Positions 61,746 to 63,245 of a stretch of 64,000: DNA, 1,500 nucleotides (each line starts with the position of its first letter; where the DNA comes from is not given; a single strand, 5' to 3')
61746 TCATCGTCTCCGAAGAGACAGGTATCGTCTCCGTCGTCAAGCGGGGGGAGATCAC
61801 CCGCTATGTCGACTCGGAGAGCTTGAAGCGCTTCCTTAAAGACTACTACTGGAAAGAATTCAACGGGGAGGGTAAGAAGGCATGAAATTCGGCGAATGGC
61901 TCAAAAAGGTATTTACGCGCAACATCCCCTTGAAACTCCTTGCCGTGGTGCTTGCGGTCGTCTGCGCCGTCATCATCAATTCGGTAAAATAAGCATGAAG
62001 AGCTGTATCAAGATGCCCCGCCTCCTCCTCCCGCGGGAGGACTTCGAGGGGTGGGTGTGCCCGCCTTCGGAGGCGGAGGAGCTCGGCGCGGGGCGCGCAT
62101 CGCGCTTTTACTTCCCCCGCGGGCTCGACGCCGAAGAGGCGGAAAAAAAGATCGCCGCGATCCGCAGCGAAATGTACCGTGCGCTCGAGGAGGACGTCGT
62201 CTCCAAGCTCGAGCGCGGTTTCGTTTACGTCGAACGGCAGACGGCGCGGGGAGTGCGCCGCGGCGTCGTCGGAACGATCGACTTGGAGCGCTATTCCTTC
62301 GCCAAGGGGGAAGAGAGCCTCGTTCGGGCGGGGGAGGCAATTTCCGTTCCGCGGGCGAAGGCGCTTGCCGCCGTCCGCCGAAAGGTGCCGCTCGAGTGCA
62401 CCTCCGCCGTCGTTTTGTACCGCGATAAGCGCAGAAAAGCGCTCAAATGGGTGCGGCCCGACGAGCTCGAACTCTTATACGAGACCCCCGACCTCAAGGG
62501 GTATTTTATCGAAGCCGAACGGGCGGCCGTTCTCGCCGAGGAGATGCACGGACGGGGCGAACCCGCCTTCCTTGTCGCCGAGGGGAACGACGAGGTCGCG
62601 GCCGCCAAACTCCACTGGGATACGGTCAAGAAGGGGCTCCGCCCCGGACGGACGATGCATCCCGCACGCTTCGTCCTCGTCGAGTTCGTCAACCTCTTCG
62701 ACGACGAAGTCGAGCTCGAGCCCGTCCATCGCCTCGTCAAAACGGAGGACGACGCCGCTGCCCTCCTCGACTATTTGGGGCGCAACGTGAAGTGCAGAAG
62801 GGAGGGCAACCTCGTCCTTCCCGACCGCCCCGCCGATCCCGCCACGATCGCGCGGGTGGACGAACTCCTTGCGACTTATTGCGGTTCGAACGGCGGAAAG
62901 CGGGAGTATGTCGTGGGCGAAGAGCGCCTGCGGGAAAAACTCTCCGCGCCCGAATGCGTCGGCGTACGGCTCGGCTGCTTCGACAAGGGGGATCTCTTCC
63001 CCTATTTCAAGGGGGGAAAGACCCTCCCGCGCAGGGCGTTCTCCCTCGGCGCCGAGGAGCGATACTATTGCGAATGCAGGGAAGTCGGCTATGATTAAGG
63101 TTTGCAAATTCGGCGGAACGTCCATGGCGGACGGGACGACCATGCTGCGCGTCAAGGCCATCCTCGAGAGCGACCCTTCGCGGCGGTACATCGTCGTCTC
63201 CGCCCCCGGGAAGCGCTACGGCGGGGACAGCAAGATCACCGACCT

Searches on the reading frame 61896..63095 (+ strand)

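Call 15: search_protein_families(library=pfam, proteins=[window:61896-63095:+], max_evalue=0.0001)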
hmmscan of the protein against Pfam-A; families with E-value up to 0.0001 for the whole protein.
window:61896-63095:+ (400 aa): 1 family
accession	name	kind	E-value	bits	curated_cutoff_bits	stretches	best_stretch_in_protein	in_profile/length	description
PF06245.16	DUF1015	-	3.1e-21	76.1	25.8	1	79-300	54-284/325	Protein of unknown function (DUF1015)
